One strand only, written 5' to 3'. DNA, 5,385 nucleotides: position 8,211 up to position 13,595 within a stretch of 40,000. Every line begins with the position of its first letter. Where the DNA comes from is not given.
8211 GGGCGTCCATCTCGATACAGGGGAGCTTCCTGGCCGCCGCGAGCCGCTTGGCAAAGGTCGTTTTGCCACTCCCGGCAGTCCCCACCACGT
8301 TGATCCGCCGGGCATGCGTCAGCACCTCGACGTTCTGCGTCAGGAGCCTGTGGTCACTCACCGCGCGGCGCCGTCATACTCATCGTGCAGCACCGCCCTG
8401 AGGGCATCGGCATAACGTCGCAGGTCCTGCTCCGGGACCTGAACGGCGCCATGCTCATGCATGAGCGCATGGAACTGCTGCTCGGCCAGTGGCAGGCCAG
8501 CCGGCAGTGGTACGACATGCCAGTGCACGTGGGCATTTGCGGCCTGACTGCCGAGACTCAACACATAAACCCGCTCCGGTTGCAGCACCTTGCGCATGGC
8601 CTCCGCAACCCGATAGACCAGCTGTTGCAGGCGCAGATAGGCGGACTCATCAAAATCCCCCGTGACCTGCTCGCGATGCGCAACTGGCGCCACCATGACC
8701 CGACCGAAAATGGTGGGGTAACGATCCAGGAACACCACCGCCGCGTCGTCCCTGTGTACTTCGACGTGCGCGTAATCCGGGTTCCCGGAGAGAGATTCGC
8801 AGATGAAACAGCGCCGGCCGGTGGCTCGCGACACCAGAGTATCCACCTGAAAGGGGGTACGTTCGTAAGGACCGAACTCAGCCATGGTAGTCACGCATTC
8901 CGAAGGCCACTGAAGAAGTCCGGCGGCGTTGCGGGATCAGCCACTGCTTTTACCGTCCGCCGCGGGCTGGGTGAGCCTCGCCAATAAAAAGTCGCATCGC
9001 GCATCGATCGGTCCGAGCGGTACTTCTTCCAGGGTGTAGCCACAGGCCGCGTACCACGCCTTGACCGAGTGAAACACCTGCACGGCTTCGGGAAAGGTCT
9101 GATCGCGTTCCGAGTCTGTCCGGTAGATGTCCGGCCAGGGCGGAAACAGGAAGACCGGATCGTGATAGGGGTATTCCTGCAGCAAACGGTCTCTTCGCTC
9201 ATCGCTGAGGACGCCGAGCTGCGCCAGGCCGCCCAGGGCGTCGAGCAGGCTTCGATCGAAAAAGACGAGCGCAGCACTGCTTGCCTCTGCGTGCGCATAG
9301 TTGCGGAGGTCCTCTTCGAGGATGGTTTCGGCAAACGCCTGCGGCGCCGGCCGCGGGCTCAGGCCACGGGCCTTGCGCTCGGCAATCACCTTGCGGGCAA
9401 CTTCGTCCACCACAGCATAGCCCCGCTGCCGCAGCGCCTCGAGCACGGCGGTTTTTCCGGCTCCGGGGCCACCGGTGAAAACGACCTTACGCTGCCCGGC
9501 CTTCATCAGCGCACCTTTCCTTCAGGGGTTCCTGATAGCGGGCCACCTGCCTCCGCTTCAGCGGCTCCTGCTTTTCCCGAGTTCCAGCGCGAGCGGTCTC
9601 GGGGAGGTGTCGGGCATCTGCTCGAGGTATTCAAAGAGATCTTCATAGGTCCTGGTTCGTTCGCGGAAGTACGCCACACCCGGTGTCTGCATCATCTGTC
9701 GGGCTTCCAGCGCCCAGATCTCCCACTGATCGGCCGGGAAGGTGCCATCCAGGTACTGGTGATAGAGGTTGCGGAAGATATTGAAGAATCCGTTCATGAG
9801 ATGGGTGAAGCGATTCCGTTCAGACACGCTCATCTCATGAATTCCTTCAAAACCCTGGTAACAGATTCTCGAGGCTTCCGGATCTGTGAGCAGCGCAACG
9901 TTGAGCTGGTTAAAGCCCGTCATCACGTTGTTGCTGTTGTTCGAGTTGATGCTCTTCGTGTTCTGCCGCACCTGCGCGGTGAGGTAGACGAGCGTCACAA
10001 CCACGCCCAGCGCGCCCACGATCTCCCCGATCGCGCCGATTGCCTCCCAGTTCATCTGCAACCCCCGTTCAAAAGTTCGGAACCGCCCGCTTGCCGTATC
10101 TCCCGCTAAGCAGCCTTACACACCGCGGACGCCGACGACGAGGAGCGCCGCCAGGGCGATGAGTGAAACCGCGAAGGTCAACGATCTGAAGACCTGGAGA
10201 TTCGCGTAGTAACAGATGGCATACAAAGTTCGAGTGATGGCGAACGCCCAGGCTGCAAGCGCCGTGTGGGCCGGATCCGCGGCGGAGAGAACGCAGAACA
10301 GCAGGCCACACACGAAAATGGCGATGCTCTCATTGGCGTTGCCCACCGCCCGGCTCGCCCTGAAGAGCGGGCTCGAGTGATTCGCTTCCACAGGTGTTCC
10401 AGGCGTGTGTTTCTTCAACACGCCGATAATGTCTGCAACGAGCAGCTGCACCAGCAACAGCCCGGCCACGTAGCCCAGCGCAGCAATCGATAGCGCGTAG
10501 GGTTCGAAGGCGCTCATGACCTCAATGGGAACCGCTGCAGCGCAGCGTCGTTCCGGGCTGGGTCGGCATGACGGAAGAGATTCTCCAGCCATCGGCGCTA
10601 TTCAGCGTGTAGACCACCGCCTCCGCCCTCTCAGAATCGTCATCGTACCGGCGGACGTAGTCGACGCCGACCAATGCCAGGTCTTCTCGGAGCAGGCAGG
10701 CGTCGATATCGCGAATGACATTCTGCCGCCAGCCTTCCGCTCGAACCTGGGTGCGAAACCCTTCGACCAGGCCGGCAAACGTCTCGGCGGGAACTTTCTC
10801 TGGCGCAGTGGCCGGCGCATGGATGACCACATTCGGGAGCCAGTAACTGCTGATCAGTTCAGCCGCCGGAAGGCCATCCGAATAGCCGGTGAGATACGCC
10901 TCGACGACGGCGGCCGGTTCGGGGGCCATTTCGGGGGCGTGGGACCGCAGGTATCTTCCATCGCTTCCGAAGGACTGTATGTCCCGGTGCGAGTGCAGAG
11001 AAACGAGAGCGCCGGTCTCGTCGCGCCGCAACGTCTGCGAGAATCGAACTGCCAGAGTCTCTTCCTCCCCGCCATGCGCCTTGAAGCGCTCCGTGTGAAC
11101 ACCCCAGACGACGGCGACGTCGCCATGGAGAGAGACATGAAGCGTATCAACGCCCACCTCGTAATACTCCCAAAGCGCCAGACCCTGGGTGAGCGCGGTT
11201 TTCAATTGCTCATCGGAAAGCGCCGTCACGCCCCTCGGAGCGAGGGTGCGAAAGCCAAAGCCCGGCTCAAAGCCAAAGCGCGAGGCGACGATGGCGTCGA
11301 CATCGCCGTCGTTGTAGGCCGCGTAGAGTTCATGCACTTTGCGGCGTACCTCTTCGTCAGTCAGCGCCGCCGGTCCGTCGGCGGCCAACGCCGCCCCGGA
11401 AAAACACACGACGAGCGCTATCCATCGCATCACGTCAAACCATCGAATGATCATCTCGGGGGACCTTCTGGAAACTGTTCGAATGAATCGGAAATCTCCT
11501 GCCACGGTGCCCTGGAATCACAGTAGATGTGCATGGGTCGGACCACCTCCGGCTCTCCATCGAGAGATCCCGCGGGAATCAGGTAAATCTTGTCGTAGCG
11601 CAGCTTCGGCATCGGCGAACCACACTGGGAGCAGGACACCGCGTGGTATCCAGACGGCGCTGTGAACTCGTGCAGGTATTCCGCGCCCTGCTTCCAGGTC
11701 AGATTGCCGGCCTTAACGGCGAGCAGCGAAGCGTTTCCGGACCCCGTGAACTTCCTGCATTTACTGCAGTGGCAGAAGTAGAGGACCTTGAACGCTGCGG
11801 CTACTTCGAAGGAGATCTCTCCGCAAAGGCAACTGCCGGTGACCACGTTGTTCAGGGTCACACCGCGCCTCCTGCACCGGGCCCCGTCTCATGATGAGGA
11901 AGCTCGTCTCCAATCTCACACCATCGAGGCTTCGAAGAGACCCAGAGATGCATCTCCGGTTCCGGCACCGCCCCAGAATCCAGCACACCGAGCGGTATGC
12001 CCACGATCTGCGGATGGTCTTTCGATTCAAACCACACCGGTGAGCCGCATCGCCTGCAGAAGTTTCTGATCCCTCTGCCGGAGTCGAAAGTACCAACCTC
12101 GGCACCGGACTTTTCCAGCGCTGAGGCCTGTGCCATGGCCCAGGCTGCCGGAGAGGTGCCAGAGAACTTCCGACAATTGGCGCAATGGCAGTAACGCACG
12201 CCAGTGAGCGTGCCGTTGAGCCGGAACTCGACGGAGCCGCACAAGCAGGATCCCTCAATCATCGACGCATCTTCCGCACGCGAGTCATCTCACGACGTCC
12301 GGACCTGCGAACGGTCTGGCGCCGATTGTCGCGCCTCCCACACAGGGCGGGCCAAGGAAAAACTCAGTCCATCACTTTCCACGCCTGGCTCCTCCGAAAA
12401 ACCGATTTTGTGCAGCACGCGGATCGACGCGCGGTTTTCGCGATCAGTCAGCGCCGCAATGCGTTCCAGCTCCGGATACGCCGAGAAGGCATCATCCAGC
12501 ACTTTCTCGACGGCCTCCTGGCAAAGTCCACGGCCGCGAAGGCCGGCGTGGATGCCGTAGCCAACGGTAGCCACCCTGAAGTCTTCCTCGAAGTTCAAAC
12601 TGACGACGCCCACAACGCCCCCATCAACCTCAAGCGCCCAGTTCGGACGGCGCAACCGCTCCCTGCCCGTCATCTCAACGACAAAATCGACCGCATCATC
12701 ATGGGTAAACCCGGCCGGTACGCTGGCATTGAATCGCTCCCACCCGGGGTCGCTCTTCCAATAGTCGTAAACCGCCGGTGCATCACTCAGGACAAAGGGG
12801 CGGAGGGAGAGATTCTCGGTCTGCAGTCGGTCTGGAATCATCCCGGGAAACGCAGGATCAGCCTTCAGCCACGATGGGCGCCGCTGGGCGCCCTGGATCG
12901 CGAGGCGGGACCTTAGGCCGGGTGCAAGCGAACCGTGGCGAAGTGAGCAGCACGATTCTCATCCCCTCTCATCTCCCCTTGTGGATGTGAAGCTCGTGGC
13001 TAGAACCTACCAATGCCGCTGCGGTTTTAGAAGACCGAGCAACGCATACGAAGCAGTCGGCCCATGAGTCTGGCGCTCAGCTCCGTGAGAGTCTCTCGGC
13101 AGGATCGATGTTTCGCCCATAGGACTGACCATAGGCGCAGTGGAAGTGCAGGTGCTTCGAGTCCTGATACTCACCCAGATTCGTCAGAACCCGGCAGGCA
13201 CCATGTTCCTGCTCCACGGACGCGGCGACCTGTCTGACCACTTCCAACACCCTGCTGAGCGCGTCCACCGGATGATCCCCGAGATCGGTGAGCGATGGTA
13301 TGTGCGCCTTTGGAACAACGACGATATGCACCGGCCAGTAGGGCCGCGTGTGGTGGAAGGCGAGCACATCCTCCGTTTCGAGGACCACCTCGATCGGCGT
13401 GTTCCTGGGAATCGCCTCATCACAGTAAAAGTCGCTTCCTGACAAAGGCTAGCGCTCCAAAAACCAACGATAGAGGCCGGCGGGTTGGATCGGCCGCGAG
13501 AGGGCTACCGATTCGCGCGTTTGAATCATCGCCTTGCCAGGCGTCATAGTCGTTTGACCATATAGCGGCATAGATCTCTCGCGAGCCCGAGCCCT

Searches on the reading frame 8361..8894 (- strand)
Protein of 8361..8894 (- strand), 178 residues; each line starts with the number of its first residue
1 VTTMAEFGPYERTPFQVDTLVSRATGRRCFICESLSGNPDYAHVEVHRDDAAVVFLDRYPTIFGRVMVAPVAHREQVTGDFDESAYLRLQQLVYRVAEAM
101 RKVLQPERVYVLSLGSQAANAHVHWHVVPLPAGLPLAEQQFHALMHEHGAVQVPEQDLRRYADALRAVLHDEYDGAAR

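Call 31: search_protein_families(library=pfam, max_evalue=0.001, proteins=[window:8361-8894:-])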
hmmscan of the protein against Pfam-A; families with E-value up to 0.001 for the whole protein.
window:8361-8894:- (178 aa): 1 family
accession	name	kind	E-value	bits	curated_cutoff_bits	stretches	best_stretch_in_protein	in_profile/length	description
PF01230.28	HIT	-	2.5e-06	28.5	21.5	1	46-129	9-94/98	HIT domain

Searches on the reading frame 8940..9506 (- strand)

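Call 31: search_protein_families(library=pfam, max_evalue=0.001, proteins=[window:8940-9506:-])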
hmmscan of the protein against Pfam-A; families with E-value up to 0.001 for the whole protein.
window:8940-9506:- (189 aa): 4 families
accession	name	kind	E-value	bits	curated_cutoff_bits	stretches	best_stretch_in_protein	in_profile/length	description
PF13521.12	AAA_28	-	1.5e-33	116.8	27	1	7-170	1-164/164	AAA domain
PF13191.12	AAA_16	-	4e-05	24.6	32.6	1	6-110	25-121/167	AAA ATPase domain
PF13238.12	AAA_18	-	0.00056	20.8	29.4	1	8-75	1-63/128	AAA domain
PF01121.26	CoaE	-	0.00058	20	27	1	8-46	3-43/180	Dephospho-CoA kinase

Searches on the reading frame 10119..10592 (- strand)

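Call 31: search_protein_families(library=pfam, max_evalue=0.001, proteins=[window:10119-10592:-])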
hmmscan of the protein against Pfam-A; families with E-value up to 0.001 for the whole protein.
window:10119-10592:- (158 aa): 1 family
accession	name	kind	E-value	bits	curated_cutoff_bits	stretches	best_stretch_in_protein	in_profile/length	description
PF01124.23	MAPEG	-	5.2e-17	62.6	23.4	1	40-153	3-126/129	MAPEG family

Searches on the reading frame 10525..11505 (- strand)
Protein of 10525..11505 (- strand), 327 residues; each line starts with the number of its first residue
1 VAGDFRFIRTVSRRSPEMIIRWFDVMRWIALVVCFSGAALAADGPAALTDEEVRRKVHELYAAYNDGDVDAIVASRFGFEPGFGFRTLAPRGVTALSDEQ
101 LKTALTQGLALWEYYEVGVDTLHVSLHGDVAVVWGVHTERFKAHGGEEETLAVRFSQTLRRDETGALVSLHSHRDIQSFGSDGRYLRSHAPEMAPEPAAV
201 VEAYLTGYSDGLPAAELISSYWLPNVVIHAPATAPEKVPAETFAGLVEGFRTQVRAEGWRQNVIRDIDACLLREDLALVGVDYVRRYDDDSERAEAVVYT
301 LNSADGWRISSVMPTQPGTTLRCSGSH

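Call 31: search_protein_families(library=pfam, max_evalue=0.001, proteins=[window:10525-11505:-])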
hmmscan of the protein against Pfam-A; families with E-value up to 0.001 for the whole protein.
window:10525-11505:- (327 aa): 2 families
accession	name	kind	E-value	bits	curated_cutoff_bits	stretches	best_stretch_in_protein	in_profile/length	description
PF13474.12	SnoaL_3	-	0.00029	21.6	22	0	57-164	5-107/121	SnoaL-like domain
PF20795.3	DUF6841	-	0.00042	21.3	27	0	216-313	26-125/129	NTF2-like protein (DUF6841)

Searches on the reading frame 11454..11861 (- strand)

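Call 31: search_protein_families(library=pfam, max_evalue=0.001, proteins=[window:11454-11861:-])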
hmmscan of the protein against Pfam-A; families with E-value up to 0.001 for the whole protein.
window:11454-11861:- (136 aa): 1 family
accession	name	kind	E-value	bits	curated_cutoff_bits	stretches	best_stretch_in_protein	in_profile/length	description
PF04828.22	GFA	-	1.4e-21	77.2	24.3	1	7-115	2-114/115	Glutathione-dependent formaldehyde-activating enzyme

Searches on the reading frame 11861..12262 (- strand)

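Call 31: search_protein_families(library=pfam, max_evalue=0.001, proteins=[window:11861-12262:-])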
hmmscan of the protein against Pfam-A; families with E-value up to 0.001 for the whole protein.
window:11861-12262:- (134 aa): 1 family
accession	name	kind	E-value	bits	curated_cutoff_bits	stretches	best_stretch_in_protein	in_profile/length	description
PF04828.22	GFA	-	3.1e-25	88.9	24.3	1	1-109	1-114/115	Glutathione-dependent formaldehyde-activating enzyme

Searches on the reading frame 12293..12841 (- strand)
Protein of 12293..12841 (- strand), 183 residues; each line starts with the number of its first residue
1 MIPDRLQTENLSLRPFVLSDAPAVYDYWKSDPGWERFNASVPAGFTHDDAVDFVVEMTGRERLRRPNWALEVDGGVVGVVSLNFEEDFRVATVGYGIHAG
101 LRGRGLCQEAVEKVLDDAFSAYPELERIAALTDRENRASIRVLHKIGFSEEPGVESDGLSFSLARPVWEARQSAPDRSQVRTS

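Call 31: search_protein_families(library=pfam, max_evalue=0.001, proteins=[window:12293-12841:-])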
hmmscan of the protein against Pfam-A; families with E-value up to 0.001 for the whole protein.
window:12293-12841:- (183 aa): 3 families
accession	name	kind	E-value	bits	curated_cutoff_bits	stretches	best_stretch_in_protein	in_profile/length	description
PF13302.13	Acetyltransf_3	-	6.4e-23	82.4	25.4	1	11-148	2-137/138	Acetyltransferase (GNAT) domain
PF00583.31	Acetyltransf_1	-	3.1e-11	44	20.7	1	62-148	30-116/116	Acetyltransferase (GNAT) family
PF13523.12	Acetyltransf_8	-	0.00065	19.8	27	0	101-153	91-142/145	Acetyltransferase (GNAT) domain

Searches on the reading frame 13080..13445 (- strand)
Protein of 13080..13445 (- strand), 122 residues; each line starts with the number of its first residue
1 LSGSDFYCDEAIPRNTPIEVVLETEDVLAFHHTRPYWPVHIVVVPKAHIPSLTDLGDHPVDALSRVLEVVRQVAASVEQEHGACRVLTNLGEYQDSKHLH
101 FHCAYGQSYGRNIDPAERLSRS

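Call 21: search_protein_families(library=pfam, max_evalue=0.01, proteins=[window:13080-13445:-])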
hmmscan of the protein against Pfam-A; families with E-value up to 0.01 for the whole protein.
window:13080-13445:- (122 aa): 3 families
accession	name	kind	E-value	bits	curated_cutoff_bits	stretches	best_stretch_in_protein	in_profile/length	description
PF01230.28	HIT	-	7.2e-14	52.7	21.5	1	16-103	4-92/98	HIT domain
PF11969.13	DcpS_C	-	1e-12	48.9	24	1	14-105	10-101/114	Scavenger mRNA decapping enzyme C-term binding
PF02744.22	GalP_UDP_tr_C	-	0.0014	18.8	29.2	1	19-74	30-82/165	Galactose-1-phosphate uridyl transferase, C-terminal domain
